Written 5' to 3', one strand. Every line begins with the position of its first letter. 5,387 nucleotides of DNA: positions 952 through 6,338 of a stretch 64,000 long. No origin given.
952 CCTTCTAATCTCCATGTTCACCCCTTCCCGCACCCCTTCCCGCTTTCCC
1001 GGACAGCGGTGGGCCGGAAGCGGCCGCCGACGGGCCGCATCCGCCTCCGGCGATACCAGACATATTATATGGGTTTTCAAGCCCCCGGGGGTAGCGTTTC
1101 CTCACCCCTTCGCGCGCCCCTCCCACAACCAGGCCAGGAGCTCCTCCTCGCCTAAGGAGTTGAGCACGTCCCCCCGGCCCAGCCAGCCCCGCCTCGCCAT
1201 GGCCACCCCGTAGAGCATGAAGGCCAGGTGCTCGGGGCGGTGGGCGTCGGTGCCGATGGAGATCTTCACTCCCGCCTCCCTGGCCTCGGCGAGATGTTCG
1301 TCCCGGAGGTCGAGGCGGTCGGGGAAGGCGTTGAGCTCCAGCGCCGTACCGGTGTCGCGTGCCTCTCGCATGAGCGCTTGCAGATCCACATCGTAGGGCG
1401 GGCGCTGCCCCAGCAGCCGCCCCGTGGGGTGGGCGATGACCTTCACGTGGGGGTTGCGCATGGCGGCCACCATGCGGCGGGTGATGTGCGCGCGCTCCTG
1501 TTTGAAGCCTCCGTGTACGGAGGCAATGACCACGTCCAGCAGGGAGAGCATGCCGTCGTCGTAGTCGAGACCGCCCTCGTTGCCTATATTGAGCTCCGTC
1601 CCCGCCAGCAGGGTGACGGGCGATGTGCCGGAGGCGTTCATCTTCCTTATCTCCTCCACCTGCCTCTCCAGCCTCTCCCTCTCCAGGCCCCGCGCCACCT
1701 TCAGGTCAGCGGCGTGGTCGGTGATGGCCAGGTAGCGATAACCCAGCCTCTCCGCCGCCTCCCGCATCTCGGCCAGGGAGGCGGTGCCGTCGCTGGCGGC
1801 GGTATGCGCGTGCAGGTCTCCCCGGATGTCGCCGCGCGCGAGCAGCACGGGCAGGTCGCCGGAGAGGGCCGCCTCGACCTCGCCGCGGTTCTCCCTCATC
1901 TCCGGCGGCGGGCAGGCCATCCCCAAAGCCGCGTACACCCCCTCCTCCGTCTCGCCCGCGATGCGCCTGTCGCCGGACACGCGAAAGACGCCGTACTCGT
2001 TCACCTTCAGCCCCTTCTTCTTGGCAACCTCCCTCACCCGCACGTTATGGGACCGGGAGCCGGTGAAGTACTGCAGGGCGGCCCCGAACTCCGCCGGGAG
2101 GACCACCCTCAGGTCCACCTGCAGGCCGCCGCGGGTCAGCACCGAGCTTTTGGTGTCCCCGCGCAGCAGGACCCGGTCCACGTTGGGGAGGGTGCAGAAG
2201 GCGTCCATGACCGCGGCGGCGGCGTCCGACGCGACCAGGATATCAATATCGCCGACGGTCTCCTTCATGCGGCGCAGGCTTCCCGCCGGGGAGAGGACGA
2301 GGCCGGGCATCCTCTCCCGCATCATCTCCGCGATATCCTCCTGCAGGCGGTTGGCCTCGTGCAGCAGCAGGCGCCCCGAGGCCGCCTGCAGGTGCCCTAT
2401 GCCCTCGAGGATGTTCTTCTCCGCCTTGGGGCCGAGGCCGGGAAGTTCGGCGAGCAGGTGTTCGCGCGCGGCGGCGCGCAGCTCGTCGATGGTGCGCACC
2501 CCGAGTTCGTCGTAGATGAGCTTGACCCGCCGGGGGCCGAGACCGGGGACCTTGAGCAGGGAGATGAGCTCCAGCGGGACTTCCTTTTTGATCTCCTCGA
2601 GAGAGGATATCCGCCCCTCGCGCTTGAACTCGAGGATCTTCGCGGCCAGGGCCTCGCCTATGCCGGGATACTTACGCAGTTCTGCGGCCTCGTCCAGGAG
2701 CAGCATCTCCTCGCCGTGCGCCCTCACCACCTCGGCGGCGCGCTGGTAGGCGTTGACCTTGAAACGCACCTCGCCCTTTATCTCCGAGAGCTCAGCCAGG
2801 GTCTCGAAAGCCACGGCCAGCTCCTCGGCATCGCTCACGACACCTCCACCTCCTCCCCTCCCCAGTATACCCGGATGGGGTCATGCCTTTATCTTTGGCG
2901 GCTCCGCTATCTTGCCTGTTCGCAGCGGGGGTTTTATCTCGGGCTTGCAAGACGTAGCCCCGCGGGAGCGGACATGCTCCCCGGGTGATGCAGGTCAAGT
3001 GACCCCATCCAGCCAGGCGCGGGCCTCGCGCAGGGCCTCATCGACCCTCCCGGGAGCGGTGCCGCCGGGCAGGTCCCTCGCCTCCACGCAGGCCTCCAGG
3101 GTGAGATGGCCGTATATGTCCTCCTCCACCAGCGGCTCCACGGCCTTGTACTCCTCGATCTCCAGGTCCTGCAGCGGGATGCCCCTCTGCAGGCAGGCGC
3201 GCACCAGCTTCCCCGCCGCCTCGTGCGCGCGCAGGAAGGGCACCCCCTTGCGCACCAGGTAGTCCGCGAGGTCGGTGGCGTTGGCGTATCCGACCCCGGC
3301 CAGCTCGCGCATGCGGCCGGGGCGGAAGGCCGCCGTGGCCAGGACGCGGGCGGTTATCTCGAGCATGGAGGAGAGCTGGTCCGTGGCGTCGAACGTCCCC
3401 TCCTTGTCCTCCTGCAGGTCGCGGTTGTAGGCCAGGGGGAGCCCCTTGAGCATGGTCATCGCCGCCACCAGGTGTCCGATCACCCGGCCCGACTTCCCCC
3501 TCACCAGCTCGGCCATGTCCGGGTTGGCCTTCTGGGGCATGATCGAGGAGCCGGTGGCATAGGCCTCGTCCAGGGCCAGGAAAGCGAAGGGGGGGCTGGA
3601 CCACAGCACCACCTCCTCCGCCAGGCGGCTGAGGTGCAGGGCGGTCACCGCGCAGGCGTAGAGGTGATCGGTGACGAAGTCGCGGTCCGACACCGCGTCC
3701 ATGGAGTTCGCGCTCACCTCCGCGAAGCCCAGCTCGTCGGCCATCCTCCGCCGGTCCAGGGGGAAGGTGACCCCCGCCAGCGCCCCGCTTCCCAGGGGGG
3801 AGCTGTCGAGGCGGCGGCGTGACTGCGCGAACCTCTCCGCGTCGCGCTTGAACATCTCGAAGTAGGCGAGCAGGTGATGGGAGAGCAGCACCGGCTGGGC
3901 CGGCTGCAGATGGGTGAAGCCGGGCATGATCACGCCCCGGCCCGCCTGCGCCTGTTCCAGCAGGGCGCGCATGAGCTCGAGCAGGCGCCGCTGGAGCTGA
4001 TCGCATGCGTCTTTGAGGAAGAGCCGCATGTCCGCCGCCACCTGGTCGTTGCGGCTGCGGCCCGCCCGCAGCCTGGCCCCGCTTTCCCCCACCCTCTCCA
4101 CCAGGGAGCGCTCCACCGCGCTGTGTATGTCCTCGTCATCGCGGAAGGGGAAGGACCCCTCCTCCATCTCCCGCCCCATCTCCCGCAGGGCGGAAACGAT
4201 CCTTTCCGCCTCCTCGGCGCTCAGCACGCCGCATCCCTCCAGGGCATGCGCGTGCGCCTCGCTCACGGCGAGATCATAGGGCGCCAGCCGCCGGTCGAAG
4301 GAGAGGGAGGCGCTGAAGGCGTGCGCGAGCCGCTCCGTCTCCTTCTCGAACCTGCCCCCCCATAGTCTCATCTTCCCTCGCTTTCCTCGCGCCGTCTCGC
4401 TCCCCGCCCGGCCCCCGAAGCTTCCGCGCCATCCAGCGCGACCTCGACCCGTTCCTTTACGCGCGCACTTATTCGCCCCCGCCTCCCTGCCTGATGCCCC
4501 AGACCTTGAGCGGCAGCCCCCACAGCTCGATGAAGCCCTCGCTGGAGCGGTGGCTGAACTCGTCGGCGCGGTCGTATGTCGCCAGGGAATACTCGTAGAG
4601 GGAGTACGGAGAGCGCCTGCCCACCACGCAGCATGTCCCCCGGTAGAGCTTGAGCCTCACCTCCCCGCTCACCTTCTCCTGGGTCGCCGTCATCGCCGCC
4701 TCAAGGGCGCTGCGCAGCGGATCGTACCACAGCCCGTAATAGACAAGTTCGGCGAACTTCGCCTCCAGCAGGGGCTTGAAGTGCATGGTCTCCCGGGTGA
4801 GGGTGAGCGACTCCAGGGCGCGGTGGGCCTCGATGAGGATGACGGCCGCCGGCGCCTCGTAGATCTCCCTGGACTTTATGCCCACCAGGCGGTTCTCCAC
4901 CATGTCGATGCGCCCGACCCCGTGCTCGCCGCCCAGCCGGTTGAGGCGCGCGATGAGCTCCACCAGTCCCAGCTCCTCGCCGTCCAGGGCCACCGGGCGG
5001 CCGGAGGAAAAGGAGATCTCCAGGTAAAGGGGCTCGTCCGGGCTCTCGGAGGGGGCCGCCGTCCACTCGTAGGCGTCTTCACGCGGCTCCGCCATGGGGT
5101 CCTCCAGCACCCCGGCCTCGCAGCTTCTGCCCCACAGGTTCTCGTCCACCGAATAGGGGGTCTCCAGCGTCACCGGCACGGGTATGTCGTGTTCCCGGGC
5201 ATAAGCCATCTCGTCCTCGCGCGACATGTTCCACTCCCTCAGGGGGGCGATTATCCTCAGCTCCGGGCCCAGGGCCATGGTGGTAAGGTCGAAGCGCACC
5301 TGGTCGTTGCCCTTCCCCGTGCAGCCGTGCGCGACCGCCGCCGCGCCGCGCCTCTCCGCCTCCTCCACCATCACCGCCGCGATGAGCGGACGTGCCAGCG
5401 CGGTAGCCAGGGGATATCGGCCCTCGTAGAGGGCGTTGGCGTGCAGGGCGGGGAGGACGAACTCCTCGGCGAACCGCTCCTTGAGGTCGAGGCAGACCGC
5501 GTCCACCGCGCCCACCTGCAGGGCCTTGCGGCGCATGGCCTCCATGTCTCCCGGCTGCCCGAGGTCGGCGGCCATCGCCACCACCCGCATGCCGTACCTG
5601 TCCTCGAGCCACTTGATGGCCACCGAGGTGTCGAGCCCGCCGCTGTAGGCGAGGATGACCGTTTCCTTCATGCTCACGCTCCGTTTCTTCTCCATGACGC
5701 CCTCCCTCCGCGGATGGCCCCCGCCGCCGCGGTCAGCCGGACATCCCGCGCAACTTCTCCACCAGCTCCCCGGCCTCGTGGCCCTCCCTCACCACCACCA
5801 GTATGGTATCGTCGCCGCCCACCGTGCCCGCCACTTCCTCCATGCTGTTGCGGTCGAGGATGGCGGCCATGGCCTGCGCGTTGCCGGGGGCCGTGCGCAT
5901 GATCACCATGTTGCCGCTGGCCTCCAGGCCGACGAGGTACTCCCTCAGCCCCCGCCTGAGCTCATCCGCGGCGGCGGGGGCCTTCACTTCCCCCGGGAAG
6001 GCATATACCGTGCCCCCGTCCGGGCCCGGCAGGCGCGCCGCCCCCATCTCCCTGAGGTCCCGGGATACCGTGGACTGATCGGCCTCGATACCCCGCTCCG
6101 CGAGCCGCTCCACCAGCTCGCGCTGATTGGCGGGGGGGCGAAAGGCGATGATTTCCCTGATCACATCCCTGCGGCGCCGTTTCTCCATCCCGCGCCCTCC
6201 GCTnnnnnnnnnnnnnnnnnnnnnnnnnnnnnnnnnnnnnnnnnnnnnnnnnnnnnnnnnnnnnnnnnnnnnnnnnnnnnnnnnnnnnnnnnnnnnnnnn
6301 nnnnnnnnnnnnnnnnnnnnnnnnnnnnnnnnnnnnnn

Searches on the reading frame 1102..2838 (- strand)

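Call 14: search_protein_families(library=pfam, proteins=[window:1102-2838:-], max_evalue=0.001)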
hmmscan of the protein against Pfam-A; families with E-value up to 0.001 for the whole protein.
window:1102-2838:- (578 aa): 8 families
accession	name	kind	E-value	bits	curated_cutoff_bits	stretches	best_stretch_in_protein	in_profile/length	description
PF14791.11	DNA_pol_B_thumb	-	2.8e-22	78.8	25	1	254-316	1-63/63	DNA polymerase beta thumb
PF14520.12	HHH_5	-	4.3e-14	53.2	27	1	93-146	3-54/57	Helix-hairpin-helix domain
PF14716.13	HHH_8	-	5.4e-13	49.6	30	1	5-76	4-72/73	Helix-hairpin-helix domain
PF02811.25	PHP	-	4.3e-09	37.4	26.4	1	341-455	1-109/164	PHP domain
PF12836.13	HHH_3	-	7.6e-07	29.6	27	0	51-85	13-48/65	Helix-hairpin-helix motif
PF14792.12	DNA_pol_B_palm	-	3.3e-06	27.8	25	1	160-209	5-54/113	DNA polymerase beta palm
PF00633.29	HHH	-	0.00018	21.6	24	0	53-71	12-30/30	Helix-hairpin-helix motif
PF11798.14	IMS_HHH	-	0.00055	20.4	24.4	0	53-70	12-28/32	IMS family HHH motif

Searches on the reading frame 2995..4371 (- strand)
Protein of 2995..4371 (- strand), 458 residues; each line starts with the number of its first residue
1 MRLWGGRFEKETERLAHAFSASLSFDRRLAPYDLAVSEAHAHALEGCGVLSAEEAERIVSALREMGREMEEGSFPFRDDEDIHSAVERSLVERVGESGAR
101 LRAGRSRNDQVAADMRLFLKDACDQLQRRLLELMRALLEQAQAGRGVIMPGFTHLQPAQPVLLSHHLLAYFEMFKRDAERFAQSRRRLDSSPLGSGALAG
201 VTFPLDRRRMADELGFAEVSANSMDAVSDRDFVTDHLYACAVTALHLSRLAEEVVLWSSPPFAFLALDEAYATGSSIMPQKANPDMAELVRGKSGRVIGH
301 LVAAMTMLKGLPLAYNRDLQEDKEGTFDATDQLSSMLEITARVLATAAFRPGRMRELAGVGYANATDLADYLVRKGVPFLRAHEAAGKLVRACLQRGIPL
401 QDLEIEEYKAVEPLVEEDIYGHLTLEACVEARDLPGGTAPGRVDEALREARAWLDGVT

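Call 14: search_protein_families(library=pfam, proteins=[window:2995-4371:-], max_evalue=0.001)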
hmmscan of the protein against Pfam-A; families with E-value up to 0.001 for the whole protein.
window:2995-4371:- (458 aa): 2 families
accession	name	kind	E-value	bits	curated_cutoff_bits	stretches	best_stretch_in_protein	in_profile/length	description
PF00206.25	Lyase_1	-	4.6e-72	243.5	27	1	6-299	1-312/312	Lyase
PF14698.11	ASL_C2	-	3e-26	92.1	27.3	1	362-430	1-69/69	Argininosuccinate lyase C-terminal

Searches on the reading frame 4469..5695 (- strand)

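Call 14: search_protein_families(library=pfam, proteins=[window:4469-5695:-], max_evalue=0.001)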
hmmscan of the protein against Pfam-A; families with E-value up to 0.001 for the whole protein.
window:4469-5695:- (408 aa): 2 families
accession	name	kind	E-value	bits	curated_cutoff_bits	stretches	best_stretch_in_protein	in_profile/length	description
PF20979.2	Arginosuc_syn_C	-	3e-93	311.8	27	1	181-399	1-219/219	Arginosuccinate synthase C-terminal domain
PF00764.25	Arginosuc_synth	-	1.9e-68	230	27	1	13-172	2-162/162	Arginosuccinate synthase N-terminal HUP domain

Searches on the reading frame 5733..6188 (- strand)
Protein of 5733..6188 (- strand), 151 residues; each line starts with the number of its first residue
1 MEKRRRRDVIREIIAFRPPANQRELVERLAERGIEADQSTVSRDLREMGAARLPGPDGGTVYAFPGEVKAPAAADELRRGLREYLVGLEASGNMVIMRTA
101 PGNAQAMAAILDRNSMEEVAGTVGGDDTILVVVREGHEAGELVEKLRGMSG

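Call 14: search_protein_families(library=pfam, proteins=[window:5733-6188:-], max_evalue=0.001)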
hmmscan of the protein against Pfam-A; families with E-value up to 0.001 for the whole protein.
window:5733-6188:- (151 aa): 2 families
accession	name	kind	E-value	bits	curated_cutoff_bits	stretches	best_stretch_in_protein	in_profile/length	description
PF02863.23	Arg_repressor_C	-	6.7e-24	83.9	25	1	81-147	1-67/68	Arginine repressor, C-terminal domain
PF01316.27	Arg_repressor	-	9.1e-18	64.2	27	1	1-67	1-67/70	Arginine repressor, DNA binding domain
